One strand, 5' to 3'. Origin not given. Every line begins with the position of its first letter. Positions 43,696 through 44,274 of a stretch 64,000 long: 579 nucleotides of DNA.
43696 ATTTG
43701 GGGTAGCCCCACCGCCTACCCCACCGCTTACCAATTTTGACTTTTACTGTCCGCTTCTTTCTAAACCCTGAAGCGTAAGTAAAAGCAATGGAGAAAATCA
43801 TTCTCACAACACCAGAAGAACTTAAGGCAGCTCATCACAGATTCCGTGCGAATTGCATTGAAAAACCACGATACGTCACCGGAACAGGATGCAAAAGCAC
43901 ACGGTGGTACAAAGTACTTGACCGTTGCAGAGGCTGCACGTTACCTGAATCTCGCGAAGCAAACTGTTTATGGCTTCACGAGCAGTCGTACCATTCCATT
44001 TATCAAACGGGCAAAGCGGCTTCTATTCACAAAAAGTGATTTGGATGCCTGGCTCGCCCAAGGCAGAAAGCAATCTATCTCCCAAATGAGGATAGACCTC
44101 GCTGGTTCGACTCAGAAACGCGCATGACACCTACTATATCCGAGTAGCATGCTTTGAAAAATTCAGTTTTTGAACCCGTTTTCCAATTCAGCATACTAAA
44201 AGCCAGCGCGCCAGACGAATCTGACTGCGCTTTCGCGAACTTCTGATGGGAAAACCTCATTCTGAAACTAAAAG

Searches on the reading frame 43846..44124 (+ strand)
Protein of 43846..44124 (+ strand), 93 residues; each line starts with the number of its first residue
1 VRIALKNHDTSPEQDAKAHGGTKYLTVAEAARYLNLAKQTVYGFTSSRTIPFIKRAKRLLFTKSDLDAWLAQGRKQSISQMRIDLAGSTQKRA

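Call 9: search_protein_families(library=pfam, proteins=[window:43846-44124:+], max_evalue=0.01)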
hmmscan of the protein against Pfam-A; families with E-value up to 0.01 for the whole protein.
window:43846-44124:+ (93 aa): 1 family
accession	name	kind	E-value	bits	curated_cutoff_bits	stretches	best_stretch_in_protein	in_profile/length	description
PF12728.13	HTH_17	-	5.5e-15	55.8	27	1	24-73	1-50/51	Helix-turn-helix domain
